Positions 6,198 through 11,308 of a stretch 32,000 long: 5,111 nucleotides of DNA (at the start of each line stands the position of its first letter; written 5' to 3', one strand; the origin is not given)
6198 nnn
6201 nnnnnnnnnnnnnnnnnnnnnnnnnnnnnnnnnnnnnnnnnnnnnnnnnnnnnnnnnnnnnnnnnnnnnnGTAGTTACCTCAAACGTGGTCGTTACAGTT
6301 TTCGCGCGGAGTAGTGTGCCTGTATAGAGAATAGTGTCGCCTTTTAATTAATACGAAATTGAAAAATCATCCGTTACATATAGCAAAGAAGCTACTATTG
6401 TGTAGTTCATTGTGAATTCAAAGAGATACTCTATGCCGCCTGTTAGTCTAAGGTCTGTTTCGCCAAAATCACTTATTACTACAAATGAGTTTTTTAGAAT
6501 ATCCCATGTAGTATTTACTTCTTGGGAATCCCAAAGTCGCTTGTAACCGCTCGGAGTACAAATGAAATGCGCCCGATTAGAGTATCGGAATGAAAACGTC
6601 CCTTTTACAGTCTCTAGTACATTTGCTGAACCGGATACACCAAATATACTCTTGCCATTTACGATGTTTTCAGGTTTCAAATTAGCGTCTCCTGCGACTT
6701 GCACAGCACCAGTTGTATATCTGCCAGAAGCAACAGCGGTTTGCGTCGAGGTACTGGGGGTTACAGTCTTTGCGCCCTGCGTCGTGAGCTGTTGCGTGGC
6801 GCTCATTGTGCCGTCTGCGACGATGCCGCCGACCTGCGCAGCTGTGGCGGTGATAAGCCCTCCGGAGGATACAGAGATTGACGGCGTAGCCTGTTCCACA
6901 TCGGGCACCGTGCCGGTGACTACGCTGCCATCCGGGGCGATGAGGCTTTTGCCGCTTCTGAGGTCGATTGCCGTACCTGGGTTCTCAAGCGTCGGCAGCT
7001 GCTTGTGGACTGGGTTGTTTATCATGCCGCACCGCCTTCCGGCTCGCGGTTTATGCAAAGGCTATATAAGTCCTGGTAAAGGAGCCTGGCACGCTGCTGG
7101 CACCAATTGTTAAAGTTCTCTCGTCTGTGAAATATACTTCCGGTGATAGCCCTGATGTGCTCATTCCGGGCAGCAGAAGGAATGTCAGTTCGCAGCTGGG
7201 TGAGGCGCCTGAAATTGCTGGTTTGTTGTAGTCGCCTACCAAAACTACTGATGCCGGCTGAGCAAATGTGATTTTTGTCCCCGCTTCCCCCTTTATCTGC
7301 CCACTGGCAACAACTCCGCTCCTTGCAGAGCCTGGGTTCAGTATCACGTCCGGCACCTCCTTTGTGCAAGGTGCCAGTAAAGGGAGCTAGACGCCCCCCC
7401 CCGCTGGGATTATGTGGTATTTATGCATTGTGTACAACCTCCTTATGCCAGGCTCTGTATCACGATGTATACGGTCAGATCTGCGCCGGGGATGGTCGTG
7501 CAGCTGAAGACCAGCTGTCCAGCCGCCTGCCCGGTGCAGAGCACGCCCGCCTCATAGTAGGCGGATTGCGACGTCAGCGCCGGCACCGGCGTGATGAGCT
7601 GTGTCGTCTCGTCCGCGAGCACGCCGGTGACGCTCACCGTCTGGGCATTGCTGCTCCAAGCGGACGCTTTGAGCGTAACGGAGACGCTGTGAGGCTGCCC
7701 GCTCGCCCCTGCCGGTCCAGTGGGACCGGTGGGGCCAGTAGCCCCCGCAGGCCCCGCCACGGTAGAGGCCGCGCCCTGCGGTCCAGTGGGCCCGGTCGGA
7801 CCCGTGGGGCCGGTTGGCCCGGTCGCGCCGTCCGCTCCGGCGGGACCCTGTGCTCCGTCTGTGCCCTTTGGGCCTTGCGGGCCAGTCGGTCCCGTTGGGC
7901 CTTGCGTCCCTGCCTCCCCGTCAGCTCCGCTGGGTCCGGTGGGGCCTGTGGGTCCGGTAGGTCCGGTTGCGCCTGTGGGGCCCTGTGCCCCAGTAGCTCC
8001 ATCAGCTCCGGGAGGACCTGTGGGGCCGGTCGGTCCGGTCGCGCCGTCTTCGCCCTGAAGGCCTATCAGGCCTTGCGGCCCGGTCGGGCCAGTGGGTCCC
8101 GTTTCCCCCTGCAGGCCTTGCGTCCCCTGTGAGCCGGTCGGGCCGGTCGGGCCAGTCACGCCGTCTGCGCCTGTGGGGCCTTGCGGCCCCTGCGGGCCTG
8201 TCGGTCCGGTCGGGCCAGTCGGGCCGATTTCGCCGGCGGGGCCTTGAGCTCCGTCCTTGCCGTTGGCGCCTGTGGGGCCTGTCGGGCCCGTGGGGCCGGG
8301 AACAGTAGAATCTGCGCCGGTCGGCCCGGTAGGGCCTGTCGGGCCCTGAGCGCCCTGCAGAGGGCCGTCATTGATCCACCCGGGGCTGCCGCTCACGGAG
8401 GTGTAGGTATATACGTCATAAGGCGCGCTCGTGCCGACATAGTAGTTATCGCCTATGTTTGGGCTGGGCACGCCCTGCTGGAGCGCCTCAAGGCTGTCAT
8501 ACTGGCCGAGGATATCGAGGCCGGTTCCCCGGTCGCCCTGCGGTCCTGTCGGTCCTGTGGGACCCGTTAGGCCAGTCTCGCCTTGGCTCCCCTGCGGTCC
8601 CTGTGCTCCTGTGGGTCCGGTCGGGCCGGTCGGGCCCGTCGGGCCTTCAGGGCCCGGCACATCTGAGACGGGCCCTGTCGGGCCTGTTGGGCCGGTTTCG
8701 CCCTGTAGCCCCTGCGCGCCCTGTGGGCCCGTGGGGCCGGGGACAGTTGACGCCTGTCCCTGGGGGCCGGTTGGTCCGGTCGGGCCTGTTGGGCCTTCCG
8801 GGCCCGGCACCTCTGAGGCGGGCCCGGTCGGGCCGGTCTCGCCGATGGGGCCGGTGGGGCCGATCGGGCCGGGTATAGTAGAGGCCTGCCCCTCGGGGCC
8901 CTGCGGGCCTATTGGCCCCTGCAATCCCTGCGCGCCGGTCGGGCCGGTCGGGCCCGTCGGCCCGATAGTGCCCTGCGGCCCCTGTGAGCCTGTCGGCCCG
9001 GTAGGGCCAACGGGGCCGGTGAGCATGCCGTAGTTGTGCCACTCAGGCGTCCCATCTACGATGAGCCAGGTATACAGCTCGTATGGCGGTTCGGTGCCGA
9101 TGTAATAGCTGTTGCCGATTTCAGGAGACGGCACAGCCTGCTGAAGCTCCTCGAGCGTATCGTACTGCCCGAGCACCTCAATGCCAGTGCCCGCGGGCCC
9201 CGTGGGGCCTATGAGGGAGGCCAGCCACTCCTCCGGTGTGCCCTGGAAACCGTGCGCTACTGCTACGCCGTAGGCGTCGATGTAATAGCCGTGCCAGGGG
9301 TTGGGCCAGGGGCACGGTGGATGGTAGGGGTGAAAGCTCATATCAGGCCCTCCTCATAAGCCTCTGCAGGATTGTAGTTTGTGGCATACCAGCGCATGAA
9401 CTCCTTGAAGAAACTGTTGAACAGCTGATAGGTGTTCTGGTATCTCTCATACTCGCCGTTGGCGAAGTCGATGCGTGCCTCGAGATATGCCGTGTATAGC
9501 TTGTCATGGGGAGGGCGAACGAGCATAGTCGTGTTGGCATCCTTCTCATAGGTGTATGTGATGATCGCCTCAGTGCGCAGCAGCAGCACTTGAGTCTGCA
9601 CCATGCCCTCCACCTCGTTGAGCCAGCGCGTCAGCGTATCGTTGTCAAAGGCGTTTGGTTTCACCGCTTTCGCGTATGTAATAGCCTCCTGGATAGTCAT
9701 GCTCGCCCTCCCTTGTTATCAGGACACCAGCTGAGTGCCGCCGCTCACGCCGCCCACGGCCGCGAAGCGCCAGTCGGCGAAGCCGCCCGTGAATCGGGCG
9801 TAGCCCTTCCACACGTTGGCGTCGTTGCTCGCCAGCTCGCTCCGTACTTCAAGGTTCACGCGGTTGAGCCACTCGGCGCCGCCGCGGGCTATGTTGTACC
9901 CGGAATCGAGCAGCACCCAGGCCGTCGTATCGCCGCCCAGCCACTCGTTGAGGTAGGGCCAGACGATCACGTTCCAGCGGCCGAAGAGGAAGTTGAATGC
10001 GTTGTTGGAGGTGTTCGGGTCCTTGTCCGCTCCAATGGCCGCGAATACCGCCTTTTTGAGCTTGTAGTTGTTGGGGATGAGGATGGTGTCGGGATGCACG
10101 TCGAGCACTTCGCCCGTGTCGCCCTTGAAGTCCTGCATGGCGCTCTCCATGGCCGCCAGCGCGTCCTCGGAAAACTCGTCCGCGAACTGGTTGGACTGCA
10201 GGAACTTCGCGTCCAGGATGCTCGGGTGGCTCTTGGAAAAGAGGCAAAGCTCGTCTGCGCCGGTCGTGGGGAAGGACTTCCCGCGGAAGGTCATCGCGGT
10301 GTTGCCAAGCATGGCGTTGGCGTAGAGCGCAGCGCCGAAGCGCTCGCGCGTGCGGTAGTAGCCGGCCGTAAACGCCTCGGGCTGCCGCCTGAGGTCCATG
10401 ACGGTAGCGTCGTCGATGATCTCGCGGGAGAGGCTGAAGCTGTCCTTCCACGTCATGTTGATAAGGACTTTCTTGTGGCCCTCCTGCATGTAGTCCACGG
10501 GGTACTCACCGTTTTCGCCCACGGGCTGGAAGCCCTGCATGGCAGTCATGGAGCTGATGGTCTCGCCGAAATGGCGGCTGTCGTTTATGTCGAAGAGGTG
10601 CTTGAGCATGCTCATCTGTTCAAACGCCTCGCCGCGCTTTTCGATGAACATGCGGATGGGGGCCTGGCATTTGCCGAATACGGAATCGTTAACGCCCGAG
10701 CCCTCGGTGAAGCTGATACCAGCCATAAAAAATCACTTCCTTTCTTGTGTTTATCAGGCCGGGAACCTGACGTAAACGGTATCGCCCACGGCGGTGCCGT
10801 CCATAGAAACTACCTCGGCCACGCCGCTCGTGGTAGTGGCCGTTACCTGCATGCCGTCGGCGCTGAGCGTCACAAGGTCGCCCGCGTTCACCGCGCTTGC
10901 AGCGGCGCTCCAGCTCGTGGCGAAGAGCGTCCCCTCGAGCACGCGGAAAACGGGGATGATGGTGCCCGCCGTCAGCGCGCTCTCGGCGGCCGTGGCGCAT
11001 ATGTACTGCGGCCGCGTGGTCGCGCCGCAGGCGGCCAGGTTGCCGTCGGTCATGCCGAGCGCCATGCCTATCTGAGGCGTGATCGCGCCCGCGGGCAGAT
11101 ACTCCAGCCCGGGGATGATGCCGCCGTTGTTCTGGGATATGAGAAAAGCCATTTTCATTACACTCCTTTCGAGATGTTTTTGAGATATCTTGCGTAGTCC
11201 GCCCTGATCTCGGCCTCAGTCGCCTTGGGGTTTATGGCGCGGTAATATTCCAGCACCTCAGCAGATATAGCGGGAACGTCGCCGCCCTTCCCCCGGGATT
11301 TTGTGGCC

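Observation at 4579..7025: Duplicated receptor-binding fibre cassette with a fossil endolysin start and a sharp GC break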

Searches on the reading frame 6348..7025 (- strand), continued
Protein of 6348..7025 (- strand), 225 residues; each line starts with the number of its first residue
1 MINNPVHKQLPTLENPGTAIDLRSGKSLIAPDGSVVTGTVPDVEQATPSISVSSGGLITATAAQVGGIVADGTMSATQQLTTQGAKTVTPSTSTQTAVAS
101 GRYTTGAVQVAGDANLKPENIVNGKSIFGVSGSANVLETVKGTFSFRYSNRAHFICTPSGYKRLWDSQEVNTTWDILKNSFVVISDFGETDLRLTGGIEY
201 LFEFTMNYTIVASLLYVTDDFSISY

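Call 75: search_protein_families(library=phrogs, proteins=[P0120], max_evalue=0.01)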
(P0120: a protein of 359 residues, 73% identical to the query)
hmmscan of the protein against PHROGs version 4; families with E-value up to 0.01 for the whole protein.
P0120 (359 aa): 1 family
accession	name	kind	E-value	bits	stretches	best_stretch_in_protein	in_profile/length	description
phrog_38337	-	unknown function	8.5e-08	32.3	1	75-250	321-480/622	-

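Call 87: search_solved_structures(query=A3, max_evalue=1)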
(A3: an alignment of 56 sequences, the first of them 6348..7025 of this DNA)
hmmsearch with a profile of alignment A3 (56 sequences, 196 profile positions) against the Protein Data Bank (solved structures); distinct sequences matched with E-value up to 1: 2.
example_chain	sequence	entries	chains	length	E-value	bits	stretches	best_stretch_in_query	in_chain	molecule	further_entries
9cfa_L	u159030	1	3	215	0.43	13.7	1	17-71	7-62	Fab eOD-CL04.1 lambda light chain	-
7jv2_L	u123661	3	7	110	0.75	13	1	17-72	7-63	S2H13 Fab light chain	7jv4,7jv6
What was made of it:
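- On Modular phage receptor-binding (fibre) proteins: PDB profile search empty (call 87).
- A PDB profile search is empty (call 87).
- Tried and rejected: Nothing (call 87).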

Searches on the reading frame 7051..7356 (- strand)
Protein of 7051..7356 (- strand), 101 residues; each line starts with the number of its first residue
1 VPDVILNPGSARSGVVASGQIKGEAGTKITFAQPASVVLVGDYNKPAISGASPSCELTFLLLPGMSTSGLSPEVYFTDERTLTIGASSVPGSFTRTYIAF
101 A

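Call 8: search_protein_families(library=pfam, proteins=[window:7051-7356:-], max_evalue=0.01)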
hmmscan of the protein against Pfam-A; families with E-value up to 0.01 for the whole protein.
window:7051-7356:- (101 aa): 0 families

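Call 9: search_protein_families(library=phrogs, proteins=[window:7051-7356:-], max_evalue=0.01)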
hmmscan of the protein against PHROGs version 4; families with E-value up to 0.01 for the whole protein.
window:7051-7356:- (101 aa): 0 families
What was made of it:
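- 7051..7347 (-): Conserved 98-aa gene just upstream of slot 1 (left flank). Its likely start, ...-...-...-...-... (M-I-L-N-P), has the same start context as both fibre genes. No Pfam or PHROG match (calls 8, 9).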

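Call 58: search_protein_families(library=ncbifam, proteins=[window:7051-7356:-], max_evalue=0.01)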
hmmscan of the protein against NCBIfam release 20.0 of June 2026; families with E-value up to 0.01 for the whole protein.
window:7051-7356:- (101 aa): 0 families

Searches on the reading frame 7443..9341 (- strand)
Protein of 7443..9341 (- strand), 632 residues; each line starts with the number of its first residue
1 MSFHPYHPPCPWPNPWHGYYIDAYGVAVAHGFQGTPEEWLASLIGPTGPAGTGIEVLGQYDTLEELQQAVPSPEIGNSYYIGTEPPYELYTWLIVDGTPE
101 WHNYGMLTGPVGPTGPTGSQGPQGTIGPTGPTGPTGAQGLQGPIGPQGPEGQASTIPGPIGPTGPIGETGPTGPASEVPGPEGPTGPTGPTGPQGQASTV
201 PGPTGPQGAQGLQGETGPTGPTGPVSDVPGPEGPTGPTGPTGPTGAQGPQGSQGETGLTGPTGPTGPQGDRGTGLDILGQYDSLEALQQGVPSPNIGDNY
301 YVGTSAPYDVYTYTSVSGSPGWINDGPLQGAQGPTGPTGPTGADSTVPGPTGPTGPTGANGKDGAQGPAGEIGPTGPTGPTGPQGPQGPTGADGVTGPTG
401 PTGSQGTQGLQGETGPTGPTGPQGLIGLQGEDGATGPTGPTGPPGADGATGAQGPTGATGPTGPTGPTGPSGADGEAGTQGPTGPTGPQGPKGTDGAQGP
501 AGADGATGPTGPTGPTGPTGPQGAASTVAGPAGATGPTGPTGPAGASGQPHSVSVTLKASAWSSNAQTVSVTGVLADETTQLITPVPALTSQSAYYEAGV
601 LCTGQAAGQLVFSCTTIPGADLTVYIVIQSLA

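Call 8: search_protein_families(library=pfam, proteins=[window:7443-9341:-], max_evalue=0.01)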
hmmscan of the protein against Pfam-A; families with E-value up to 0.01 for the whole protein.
window:7443-9341:- (632 aa): 1 family
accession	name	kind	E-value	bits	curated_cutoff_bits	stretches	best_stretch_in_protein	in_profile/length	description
PF01391.23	Collagen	-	5.5e-46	154.6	27.2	2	229-272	6-49/60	Collagen triple helix repeat (20 copies)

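Call 9: search_protein_families(library=phrogs, proteins=[window:7443-9341:-], max_evalue=0.01)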
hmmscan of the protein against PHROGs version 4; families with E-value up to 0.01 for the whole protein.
window:7443-9341:- (632 aa): 44 families (the best 25 are shown)
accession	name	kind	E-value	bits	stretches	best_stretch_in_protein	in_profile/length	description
phrog_819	-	tail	1.6e-88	299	4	155-370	475-672/1024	tail protein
phrog_6320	-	tail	8.9e-88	296.9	4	333-475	83-212/745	tail fiber protein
phrog_5073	-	tail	1.1e-72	246.8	4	439-583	261-401/519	tail fiber protein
phrog_8745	-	tail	4.5e-59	201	5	429-573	1382-1541/1803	tail fiber protein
phrog_366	-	tail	6.8e-46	158.7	7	370-446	309-385/474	tail fiber protein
phrog_3420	-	unknown function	7.9e-46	157.1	2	318-550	103-351/929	-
phrog_30509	-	tail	3.3e-44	151.9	9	478-577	39-139/254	collagen like minor tail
phrog_3904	-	tail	3.6e-44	152.3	3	227-359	765-890/1086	tail fiber protein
phrog_29268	-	unknown function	3.5e-40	138.8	5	382-487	418-526/653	-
phrog_1806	-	tail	3.6e-37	129.1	5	331-457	110-230/276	collagen like minor tail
phrog_17587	-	tail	7.2e-35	121.5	6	387-454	350-417/641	tail fiber protein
phrog_1658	-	unknown function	2.9e-32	113.3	6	207-274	45-108/239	-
phrog_10972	-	tail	8.5e-32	112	7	480-557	156-232/343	tail fiber protein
phrog_18350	-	tail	1.9e-26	94.3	4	314-422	95-197/253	tail fiber protein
phrog_33894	-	unknown function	2.3e-26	93.5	3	207-344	422-554/727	-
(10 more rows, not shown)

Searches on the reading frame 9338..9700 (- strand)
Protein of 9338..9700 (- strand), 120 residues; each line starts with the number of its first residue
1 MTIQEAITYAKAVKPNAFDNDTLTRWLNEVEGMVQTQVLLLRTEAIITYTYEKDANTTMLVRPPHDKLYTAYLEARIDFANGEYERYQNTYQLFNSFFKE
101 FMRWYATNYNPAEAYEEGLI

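Call 8: search_protein_families(library=pfam, proteins=[window:9338-9700:-], max_evalue=0.01)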
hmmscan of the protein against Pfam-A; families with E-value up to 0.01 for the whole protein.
window:9338-9700:- (120 aa): 0 families

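Call 9: search_protein_families(library=phrogs, proteins=[window:9338-9700:-], max_evalue=0.01)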
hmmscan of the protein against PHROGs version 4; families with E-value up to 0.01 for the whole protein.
window:9338-9700:- (120 aa): 1 family
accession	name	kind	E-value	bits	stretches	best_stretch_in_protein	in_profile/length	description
phrog_12105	-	unknown function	1.7e-34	119.8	1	1-115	1-119/123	-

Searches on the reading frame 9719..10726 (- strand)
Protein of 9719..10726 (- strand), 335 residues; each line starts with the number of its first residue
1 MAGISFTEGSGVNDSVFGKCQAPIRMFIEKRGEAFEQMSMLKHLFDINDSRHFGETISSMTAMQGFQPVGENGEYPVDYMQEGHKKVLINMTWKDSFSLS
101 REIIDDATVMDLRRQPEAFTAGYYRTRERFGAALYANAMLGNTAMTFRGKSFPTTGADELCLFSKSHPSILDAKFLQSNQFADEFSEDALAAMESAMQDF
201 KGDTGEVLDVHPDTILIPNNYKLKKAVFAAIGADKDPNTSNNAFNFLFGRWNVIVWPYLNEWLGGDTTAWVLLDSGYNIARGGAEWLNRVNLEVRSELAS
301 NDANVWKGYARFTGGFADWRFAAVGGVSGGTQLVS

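Call 9: search_protein_families(library=phrogs, proteins=[window:9719-10726:-], max_evalue=0.01)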
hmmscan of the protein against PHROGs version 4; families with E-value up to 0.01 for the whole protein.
window:9719-10726:- (335 aa): 4 families
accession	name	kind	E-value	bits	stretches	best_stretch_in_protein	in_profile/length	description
phrog_371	-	head and packaging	3.6e-21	76.7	2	8-182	5-159/303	major head protein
phrog_4523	-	head and packaging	2.8e-13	50.5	1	63-273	407-587/644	major head and protease protein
phrog_133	-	head and packaging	5.9e-08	32.8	1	28-275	399-614/668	head maturation protease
phrog_1650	-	head and packaging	0.0085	16.4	0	60-182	67-164/300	major head protein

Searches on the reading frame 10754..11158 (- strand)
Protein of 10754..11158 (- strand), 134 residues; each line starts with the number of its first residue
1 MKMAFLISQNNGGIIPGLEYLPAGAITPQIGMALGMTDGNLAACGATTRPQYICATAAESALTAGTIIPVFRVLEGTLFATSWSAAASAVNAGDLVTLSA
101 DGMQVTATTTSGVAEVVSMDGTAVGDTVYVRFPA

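Call 10: search_protein_families(library=phrogs, proteins=[window:10754-11158:-], max_evalue=0.01)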
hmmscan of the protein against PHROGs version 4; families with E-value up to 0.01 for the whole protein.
window:10754-11158:- (134 aa): 2 families
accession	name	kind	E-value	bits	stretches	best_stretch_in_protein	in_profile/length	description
phrog_24113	-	unknown function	2.1e-46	158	1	3-134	1-132/143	-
phrog_4147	-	unknown function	0.0048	17.6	1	63-130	89-160/166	-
